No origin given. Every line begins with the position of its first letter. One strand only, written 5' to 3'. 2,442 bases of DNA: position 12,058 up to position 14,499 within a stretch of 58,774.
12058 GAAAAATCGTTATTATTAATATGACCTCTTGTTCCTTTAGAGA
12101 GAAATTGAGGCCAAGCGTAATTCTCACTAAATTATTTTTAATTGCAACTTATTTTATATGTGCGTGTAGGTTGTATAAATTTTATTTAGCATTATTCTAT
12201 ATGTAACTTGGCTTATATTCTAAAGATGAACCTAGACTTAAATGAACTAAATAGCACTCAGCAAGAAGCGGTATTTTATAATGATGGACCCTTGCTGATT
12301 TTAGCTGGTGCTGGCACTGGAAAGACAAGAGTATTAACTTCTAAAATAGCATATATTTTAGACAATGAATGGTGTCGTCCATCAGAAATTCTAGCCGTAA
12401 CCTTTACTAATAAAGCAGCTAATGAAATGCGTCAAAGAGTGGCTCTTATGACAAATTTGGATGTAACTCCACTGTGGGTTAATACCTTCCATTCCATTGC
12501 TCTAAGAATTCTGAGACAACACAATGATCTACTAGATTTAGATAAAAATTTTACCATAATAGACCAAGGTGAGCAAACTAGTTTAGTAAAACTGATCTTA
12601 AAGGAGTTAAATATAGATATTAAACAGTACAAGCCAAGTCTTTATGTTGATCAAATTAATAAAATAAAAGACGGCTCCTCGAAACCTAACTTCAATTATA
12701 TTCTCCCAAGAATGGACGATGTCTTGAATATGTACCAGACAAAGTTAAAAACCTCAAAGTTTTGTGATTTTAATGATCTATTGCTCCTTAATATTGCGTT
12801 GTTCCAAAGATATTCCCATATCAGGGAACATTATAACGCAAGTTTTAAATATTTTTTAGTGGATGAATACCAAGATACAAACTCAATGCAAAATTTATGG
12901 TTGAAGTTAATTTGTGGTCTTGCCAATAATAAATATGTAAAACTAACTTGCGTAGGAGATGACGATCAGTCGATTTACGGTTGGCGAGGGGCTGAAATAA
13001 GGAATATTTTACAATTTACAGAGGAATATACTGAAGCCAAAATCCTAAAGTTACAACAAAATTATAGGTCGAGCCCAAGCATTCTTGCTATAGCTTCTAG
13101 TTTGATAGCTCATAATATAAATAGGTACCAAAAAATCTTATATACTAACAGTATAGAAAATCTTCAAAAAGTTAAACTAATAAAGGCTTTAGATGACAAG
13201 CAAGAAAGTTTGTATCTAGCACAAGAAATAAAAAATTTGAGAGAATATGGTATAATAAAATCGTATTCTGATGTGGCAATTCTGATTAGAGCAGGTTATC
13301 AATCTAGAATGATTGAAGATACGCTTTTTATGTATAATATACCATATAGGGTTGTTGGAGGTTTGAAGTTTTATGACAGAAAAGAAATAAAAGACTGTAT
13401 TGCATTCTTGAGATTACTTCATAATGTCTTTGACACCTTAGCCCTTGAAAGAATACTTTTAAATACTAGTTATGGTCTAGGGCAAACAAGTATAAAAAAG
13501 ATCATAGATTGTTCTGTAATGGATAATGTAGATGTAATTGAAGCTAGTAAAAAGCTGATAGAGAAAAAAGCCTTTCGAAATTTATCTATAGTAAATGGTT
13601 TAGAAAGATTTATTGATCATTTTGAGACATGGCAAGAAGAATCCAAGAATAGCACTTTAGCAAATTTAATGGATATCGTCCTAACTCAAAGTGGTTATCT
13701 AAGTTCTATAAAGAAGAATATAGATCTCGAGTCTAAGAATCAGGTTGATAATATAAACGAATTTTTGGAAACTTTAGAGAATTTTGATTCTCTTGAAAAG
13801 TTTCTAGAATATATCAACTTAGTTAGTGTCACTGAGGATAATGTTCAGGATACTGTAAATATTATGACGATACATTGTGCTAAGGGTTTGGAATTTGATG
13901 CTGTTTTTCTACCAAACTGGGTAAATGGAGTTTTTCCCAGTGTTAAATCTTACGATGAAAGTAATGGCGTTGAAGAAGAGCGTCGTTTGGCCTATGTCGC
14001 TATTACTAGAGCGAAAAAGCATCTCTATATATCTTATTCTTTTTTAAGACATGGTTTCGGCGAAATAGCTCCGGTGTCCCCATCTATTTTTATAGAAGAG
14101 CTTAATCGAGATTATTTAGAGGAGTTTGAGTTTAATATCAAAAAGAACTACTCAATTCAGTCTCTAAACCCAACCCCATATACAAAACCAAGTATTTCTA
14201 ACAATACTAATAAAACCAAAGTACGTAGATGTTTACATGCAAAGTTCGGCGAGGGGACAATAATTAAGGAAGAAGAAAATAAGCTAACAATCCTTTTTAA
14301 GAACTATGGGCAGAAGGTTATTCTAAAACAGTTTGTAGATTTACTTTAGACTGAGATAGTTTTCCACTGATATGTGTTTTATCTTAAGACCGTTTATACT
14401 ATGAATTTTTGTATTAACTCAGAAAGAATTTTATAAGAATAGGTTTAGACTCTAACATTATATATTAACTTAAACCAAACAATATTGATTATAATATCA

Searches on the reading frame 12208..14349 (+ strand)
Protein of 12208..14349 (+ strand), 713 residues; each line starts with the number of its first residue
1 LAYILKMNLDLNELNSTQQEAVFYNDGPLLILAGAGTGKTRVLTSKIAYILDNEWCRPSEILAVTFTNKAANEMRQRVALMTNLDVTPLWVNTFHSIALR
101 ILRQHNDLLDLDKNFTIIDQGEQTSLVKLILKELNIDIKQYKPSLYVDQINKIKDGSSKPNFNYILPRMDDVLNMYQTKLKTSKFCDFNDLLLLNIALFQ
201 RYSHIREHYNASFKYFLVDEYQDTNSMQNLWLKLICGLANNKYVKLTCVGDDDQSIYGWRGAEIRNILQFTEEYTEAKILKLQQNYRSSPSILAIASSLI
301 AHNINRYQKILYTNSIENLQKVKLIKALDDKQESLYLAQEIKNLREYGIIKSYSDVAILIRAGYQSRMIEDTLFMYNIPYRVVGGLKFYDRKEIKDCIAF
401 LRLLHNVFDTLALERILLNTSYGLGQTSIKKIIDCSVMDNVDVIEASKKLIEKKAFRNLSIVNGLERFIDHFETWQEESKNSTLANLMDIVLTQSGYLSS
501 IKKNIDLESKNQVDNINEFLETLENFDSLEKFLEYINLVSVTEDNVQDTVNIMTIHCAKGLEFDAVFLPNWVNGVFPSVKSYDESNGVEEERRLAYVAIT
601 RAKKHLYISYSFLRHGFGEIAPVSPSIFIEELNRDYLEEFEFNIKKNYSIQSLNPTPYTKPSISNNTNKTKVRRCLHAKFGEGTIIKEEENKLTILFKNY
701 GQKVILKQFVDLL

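Call 25: search_protein_families(library=ncbifam, proteins=[window:12208-14349:+], max_evalue=0.00001)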
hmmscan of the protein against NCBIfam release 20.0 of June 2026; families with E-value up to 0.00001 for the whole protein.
window:12208-14349:+ (713 aa): 13 families
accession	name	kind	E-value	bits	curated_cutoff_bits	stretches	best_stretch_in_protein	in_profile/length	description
TIGR01073.1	pcrA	equivalog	1.8e-200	667.9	911.2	1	11-710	2-722/725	DNA helicase PcrA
NF008743.0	PRK11773.1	equivalog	2.7e-174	581.4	965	1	11-711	7-716/720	DNA helicase II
TIGR01075.1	uvrD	equivalog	1.7e-166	555.6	1144.45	1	11-710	2-712/715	DNA helicase II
TIGR01074.1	rep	equivalog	1.7e-144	482.6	951.45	1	14-638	2-639/668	DNA helicase Rep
NF008172.0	PRK10919.1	equivalog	8e-109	364.7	1168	1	14-638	3-639/673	DNA helicase Rep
TIGR02785.1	addA_Gpos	equivalog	7e-53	179.8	707.65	3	157-297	329-477/1234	helicase-exonuclease AddAB subunit AddA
NF008276.0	PRK11054.1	equivalog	7.8e-52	176.7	543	3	12-106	195-287/684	DNA helicase IV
TIGR00609.1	recB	equivalog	6.6e-38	130.5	696.05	3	126-317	278-474/1175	exodeoxyribonuclease V subunit beta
NF010485.0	PRK13909.1-2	equivalog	1e-30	106.7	650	2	170-568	282-629/909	RecB-like helicase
TIGR02784.1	addA_alphas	equivalog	5e-30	104.6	860.75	3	31-78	15-61/1138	double-strand break repair helicase AddA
NF010487.0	PRK13909.1-4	equivalog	8.8e-26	90.4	759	2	213-401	328-523/924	RecB-like helicase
NF010486.0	PRK13909.1-3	equivalog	2.8e-14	52.1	1109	0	31-79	10-57/921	RecB-like helicase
NF008128.0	PRK10876.1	equivalog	5.6e-14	50.8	1697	1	187-301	350-462/1181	exodeoxyribonuclease V subunit beta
